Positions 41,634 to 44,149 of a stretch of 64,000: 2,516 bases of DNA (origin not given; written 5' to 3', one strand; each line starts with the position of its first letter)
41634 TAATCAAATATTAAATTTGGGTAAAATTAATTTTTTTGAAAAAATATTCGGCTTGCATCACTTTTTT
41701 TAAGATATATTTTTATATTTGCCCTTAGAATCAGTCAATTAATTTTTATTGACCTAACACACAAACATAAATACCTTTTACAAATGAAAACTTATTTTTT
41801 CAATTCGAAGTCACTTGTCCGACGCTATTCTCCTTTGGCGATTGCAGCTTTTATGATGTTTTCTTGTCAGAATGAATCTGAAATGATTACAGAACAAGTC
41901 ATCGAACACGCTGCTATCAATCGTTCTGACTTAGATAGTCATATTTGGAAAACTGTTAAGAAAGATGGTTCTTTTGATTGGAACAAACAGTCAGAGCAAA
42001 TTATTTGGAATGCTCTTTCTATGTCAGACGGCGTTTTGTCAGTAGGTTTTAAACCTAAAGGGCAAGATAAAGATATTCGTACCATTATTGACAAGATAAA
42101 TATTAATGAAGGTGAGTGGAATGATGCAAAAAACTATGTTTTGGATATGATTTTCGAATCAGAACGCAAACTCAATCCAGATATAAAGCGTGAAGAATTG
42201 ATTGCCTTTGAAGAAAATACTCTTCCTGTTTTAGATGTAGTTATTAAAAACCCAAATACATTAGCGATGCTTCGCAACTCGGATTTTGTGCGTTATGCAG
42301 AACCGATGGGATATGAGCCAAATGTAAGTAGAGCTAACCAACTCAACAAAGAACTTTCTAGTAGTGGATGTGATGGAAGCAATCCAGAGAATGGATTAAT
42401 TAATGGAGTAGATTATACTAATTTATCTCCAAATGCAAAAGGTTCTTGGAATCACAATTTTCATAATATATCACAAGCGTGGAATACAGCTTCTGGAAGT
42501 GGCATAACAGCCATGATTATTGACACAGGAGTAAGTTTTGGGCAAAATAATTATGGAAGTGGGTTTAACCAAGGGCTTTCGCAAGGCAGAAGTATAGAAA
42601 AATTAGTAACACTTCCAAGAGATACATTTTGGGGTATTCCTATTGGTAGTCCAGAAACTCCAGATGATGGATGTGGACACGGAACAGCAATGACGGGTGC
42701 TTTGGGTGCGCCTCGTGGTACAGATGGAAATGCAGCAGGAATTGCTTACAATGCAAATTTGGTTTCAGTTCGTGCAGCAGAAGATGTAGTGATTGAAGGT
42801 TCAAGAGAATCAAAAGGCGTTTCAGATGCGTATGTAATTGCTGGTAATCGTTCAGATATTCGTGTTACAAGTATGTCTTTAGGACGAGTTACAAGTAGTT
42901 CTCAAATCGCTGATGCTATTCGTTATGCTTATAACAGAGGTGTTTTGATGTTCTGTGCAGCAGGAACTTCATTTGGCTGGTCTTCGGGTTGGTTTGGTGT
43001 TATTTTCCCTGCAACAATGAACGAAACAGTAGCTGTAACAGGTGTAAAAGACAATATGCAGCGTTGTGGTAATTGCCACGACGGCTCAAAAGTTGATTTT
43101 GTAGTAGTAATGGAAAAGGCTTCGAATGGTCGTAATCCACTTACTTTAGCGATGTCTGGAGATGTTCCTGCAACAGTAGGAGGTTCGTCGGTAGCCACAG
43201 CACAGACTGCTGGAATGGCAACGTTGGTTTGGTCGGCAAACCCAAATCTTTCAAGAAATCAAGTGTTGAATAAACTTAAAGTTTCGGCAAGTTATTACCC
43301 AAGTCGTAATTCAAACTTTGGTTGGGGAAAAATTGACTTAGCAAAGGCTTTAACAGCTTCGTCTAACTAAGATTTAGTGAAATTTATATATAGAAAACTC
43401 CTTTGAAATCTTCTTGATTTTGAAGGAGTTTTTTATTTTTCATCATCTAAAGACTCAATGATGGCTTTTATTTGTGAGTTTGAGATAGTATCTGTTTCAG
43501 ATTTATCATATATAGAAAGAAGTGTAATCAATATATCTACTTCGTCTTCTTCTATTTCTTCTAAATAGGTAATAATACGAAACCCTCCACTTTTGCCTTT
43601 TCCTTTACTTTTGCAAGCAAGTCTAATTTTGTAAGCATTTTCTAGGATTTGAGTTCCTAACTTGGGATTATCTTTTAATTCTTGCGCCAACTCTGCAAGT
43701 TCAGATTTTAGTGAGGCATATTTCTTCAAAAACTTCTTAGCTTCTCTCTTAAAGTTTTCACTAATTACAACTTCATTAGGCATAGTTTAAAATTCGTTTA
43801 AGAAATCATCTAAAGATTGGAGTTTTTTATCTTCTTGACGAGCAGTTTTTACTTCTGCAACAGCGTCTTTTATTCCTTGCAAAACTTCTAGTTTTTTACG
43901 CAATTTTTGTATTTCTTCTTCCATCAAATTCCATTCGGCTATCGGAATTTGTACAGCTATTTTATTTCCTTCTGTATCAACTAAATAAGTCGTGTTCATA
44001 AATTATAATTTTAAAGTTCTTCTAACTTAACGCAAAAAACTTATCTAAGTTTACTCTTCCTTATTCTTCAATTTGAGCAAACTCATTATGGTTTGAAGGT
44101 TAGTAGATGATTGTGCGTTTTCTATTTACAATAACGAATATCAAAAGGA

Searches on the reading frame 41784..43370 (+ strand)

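Call 3: search_protein_families(library=pfam, proteins=[window:41784-43370:+], max_evalue=0.01)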
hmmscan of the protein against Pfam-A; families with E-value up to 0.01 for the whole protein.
window:41784-43370:+ (528 aa): 1 family
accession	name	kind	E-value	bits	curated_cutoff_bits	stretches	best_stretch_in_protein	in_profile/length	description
PF00082.27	Peptidase_S8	-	2.9e-21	76.5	21.8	1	290-515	47-288/288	Subtilase family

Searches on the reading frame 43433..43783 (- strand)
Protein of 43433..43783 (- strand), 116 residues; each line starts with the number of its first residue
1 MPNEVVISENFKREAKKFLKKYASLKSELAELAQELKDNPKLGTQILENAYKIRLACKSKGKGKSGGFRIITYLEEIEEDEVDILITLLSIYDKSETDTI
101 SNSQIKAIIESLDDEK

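Call 3: search_protein_families(library=pfam, proteins=[window:43433-43783:-], max_evalue=0.01)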
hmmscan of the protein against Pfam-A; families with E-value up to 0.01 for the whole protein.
window:43433-43783:- (116 aa): 3 families
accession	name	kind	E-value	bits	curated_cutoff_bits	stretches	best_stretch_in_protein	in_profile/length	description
PF06296.18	RelE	-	0.0022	18.6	27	1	9-107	7-92/120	RelE toxin of RelE / RelB toxin-antitoxin system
PF08442.15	ATP-grasp_2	-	0.0093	16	29.5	1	14-88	6-79/202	ATP-grasp domain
PF05016.21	ParE_toxin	-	0.0098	16.9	23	0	6-83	2-78/89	ParE toxin of type II toxin-antitoxin system, parDE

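Call 70: search_protein_families(library=padloc, proteins=[window:43433-43783:-], max_evalue=0.001)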
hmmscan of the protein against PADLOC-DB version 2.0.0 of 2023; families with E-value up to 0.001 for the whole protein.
window:43433-43783:- (116 aa): 0 families

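Call 83: search_protein_families(library=phrogs, proteins=[window:43433-43783:-], max_evalue=0.01)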
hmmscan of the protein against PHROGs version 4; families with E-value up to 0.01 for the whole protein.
window:43433-43783:- (116 aa): 1 family
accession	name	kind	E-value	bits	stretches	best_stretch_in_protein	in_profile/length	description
phrog_5869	-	unknown function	9.1e-14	52.5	1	5-114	4-103/110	-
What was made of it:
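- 43433..43783 (-): relE/parE-like toxin gene (weak match). PF06296, 2.2e-3, below the cut-off (call 3). phrog_5869, 9e-14 (call 83).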

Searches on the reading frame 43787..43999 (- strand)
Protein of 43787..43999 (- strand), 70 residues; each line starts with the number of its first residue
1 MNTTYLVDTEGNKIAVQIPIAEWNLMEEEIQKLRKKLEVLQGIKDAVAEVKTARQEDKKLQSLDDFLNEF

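Call 3: search_protein_families(library=pfam, proteins=[window:43787-43999:-], max_evalue=0.01)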
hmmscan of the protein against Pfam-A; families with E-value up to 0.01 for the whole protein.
window:43787-43999:- (70 aa): 1 family
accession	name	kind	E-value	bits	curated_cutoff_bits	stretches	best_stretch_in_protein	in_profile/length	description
PF18506.7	RelB-like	-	1.6e-06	28.2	27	1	2-30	3-31/62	RelB Antitoxin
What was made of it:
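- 43787..43999 (-): relB-like antitoxin gene. PF18506, 28.2 bits against a cut-off of 27 (call 3)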

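Call 70: search_protein_families(library=padloc, proteins=[window:43787-43999:-], max_evalue=0.001)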
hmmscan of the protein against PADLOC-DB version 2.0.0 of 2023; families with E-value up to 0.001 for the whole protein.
window:43787-43999:- (70 aa): 0 families

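Call 83: search_protein_families(library=phrogs, proteins=[window:43787-43999:-], max_evalue=0.01)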
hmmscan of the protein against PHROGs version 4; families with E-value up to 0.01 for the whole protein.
window:43787-43999:- (70 aa): 1 family
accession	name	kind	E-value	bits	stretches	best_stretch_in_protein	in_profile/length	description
phrog_10241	-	unknown function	0.0055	17.5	1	25-66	12-52/211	-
